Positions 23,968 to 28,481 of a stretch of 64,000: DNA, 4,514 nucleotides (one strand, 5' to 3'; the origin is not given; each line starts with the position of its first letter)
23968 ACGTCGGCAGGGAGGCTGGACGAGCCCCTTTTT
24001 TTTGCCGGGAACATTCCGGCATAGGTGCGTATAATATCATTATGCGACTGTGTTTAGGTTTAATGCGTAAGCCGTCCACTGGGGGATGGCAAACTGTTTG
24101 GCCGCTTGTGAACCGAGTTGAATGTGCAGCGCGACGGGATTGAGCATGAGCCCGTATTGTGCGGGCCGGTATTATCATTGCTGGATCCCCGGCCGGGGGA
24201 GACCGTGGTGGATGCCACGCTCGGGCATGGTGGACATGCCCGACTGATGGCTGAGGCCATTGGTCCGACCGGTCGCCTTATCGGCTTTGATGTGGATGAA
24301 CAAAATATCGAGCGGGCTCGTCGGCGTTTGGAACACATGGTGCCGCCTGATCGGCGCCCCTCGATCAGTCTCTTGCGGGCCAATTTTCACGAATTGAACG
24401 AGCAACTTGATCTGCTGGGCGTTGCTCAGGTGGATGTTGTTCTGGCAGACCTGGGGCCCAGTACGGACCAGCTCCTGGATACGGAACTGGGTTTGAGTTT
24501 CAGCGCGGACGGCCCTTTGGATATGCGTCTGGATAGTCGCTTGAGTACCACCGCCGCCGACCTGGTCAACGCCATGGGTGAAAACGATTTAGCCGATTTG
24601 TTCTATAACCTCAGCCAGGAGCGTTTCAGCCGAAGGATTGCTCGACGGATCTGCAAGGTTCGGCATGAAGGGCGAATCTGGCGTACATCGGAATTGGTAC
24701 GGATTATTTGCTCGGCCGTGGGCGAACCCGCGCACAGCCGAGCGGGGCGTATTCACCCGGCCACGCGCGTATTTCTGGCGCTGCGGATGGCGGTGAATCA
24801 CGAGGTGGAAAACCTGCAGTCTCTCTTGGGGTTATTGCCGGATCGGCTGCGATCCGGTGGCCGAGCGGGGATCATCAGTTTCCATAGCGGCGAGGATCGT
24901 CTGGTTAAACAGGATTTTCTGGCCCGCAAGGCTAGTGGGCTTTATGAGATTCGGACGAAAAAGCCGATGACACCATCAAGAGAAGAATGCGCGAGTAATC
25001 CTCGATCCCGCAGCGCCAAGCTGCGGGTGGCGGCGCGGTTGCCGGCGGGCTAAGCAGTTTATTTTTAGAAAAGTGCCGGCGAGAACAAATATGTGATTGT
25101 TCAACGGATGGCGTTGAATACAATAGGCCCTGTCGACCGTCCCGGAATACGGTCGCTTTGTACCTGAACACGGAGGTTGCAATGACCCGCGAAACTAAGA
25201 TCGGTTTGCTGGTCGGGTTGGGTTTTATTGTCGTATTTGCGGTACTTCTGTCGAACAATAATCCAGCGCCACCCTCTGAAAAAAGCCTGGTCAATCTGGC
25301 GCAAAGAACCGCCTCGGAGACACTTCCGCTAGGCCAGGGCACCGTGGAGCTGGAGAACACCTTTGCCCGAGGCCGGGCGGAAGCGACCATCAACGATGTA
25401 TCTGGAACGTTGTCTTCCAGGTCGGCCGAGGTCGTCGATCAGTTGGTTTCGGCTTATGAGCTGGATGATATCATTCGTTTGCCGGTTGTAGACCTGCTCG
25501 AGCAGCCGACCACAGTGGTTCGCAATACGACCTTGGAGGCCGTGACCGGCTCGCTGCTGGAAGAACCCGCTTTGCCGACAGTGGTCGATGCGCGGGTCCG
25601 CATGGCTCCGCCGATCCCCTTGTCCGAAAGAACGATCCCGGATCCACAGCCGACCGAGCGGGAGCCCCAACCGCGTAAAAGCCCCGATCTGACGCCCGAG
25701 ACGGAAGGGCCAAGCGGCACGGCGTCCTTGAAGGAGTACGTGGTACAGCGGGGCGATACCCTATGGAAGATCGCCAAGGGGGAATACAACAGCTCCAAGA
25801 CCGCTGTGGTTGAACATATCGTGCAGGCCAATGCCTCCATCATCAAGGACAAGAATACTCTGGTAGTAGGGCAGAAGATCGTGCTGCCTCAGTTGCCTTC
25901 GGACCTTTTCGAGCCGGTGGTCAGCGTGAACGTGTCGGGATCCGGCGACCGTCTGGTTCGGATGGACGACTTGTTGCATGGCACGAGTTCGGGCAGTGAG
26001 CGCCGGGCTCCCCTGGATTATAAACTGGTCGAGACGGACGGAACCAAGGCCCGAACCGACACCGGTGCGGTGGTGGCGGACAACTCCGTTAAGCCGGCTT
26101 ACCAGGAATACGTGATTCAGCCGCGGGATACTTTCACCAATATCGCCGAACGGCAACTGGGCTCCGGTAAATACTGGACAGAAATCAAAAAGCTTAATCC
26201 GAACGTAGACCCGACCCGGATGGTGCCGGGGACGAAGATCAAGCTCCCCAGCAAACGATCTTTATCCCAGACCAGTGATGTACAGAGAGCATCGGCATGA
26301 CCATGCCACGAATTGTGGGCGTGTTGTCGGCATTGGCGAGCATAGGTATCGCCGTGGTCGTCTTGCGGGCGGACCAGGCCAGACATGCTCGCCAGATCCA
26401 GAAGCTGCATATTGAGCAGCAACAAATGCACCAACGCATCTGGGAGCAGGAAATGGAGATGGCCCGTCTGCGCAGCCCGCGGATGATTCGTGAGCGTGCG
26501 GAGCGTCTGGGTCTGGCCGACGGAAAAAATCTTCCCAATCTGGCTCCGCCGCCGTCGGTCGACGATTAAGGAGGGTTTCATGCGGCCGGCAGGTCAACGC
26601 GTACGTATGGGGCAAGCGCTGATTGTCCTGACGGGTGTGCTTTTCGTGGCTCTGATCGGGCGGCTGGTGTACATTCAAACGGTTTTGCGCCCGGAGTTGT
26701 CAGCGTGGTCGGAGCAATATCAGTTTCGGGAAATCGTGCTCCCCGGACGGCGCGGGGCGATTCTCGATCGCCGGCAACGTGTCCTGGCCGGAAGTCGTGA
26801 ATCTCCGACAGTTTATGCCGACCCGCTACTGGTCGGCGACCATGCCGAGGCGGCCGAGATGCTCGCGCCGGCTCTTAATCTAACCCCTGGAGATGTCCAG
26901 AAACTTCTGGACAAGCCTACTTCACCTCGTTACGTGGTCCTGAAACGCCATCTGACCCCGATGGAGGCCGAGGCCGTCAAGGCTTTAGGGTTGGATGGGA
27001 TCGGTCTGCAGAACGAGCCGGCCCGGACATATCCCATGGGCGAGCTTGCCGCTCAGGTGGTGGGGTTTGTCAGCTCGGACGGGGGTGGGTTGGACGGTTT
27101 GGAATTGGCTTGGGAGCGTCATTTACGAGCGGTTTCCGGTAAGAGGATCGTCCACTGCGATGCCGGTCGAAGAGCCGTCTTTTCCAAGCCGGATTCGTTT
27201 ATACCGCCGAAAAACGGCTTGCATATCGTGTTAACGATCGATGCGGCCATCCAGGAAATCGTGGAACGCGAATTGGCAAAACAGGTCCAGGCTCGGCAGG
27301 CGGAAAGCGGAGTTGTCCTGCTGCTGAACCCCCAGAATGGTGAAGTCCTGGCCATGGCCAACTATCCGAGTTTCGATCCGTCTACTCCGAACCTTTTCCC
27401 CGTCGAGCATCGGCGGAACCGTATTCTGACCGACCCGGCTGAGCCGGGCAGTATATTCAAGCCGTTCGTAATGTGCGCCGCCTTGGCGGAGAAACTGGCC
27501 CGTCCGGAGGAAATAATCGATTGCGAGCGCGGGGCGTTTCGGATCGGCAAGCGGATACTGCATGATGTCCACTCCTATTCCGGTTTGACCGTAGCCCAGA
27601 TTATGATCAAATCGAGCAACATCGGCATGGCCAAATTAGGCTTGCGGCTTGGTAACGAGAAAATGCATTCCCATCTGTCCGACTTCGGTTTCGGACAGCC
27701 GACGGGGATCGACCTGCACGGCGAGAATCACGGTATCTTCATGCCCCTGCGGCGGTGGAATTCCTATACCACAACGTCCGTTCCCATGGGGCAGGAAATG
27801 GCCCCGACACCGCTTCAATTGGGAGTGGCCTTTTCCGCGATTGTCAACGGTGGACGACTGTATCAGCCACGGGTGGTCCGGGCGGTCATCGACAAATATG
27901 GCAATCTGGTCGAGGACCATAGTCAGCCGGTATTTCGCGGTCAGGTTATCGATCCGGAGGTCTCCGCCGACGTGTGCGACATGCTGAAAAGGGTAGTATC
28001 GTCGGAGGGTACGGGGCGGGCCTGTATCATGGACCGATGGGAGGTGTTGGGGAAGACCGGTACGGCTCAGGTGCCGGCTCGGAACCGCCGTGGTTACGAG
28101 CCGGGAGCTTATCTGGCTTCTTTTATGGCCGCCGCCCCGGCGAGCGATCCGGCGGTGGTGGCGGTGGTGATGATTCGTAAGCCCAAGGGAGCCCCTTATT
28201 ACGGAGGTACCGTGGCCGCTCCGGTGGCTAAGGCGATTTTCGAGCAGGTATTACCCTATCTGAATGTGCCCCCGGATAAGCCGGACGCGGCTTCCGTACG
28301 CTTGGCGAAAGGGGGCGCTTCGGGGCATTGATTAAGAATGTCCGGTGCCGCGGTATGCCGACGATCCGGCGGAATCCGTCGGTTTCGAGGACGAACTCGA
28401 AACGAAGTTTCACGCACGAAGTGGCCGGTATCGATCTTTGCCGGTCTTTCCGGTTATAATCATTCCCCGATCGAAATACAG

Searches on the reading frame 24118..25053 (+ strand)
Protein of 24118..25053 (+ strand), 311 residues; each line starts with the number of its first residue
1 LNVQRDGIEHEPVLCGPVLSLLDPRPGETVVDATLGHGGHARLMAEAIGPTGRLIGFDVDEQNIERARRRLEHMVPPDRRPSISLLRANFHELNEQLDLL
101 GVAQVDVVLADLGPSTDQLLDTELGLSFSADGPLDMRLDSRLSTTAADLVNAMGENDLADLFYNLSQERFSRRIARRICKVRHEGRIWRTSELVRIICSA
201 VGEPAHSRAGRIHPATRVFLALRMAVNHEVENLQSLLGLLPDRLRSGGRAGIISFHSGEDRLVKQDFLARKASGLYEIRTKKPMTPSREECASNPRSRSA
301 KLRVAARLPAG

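Call 5: search_protein_families(library=pfam, proteins=[window:24118-25053:+], max_evalue=0.01)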
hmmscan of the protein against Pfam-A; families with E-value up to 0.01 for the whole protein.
window:24118-25053:+ (311 aa): 7 families
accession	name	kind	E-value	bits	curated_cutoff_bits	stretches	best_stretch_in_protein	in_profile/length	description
PF01795.25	Methyltransf_5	-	2e-82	277.6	27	1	8-307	2-308/309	MraW methylase family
PF13649.12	Methyltransf_25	-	1.6e-05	26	27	1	30-95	1-60/97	Methyltransferase domain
PF13847.12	Methyltransf_31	-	3.9e-05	23.8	27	1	26-110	3-80/145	Methyltransferase domain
PF01728.25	FtsJ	-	8.1e-05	23.1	24.1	1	26-120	21-107/181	FtsJ-like methyltransferase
PF08704.16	GCD14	-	0.0036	17.4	26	1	21-71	35-85/247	tRNA methyltransferase complex GCD14 subunit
PF01209.24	Ubie_methyltran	-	0.0044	16.8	20.1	1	23-98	44-115/233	ubiE/COQ5 methyltransferase family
PF01189.24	Methyltr_RsmB-F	-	0.009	16.1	27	0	21-94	3-72/199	16S rRNA methyltransferase RsmB/F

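Call 12: find_related_loci(query=window:24118-25053:+, collection=genome_contigs, flank=3000)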
Query window:24118-25053:+ (311 aa) in genome_contigs; peptide patterns used: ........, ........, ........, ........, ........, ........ (x = any residue, [..] = any of these).
241 stretches matched a pattern; 32 encode a relative of the query (tblastn E <= 1e-3); 32 distinct loci.
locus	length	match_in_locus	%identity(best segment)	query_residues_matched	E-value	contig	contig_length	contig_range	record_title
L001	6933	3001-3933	86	1-311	1e-170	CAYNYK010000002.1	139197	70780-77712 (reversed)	MAG TPA_asm: uncultured Planctomycetales bacterium isolate binchicken_co44_235 genome assembly, contig: NODE_189_length_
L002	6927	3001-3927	55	10-308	5e-92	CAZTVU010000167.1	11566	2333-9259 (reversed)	MAG TPA_asm: uncultured Planctomycetales bacterium isolate binchicken_co135_172 genome assembly, contig: NODE_7532_lengt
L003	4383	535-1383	50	10-308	2e-78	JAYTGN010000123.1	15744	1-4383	MAG: Gemmataceae bacterium isolate GFS_2344 GFS_2344_122, whole genome shotgun sequence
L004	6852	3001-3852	49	10-308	1e-78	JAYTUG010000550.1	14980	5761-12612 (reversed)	MAG: Gemmataceae bacterium isolate GFS_5508 GFS_5508_549, whole genome shotgun sequence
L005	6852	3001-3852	50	10-307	7e-77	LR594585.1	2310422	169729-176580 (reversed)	Gemmataceae bacterium isolate CJuql4 genome assembly, scaffold: Scf3, whole genome shotgun sequence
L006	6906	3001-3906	69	8-309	4e-132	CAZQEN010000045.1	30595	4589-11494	MAG TPA_asm: uncultured Planctomycetales bacterium isolate SRP329715_co1_375 genome assembly, contig: NODE_2079_length_3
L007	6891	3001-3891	44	10-304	1e-64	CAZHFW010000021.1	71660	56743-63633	MAG TPA_asm: uncultured Phycisphaeraceae bacterium isolate binchicken_co284_12 genome assembly, contig: NODE_600_length_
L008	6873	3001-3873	41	10-311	2e-59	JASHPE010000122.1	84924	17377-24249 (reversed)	MAG: Terriglobia bacterium isolate JOPF041 JOPF_AWAY_contig_317456, whole genome shotgun sequence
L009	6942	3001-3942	41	6-309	1e-58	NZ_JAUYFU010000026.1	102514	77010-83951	MAG: Humidesulfovibrio sp. isolate C21_metabat.bin.31 C21_k141_120361, whole genome shotgun sequence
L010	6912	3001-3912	41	10-308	3e-58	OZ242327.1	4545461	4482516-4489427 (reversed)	MAG: Phototrophicaceae bacterium isolate b7996715-af31-4cd3-8209-f9ba1fb8c8b5 genome assembly, chromosome: 1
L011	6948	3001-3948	41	6-311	3e-58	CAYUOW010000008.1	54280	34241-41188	MAG TPA_asm: uncultured Desulfocurvus sp. isolate binchicken_co158_134 genome assembly, contig: NODE_516_length_54280_co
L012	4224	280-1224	41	6-310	2e-58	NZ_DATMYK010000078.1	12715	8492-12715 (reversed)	MAG: Humidesulfovibrio sp. isolate SMAG_U13145 k141_107988, whole genome shotgun sequence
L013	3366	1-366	87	190-311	6e-57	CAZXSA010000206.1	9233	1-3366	MAG TPA_asm: uncultured Planctomycetales bacterium isolate SRP278314_co1_167 genome assembly, contig: NODE_9402_length_9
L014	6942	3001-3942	40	6-309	6e-57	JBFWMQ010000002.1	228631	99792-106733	MAG: Desulfovibrio sp. isolate CA_2019_NHSR_93 NODE_123_length_228631_cov_6.386676_NHSR, whole genome shotgun sequence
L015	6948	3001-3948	40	4-309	3e-56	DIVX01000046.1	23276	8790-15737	MAG TPA_asm: Desulfovibrio sp. UBA6121 UBA6121_contig_13002, whole genome shotgun sequence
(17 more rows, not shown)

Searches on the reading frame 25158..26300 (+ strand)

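Call 5: search_protein_families(library=pfam, proteins=[window:25158-26300:+], max_evalue=0.01)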
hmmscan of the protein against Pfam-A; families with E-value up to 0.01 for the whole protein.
window:25158-26300:+ (380 aa): 3 families
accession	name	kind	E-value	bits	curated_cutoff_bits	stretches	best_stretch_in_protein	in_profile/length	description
PF01476.26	LysM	-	1.6e-14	54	20.9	2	194-244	1-43/43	LysM domain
PF23457.1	LysM2_NFP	-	1.4e-07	31.9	36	1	317-364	7-54/56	NFP LysM2 domain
PF05489.18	Phage_tail_X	-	0.0032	17.5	22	0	199-248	8-56/60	Phage Tail Protein X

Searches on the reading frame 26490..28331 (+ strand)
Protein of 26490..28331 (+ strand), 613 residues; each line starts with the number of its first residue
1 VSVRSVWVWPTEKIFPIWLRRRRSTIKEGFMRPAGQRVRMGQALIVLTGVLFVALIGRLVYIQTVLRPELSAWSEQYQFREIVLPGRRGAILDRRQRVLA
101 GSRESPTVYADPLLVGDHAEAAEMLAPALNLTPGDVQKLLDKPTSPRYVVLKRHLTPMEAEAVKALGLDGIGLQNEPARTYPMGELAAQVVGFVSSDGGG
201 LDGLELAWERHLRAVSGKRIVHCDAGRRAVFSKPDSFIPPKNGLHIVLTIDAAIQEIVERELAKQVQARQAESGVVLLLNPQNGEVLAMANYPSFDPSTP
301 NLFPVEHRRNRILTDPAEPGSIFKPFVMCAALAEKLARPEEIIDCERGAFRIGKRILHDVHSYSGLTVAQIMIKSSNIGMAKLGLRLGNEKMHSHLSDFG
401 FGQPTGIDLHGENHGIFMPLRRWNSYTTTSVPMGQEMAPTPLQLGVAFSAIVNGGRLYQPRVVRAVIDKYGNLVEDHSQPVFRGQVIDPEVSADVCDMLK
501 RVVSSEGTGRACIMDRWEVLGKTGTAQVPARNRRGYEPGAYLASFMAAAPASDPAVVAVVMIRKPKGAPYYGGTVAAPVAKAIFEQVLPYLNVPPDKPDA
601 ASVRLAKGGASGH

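Call 96: search_protein_families(library=pfam, proteins=[window:26490-28331:+], max_evalue=0.00001)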
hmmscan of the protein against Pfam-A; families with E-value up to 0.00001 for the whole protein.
window:26490-28331:+ (613 aa): 2 families
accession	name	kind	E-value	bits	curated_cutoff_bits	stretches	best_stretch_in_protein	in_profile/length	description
PF00905.27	Transpeptidase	-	8.4e-70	235.8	22.1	1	274-585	1-299/299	Penicillin binding protein transpeptidase domain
PF03717.20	PBP_dimer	-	1.1e-16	62.2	24.4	1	85-226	3-172/180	Penicillin-binding Protein dimerisation domain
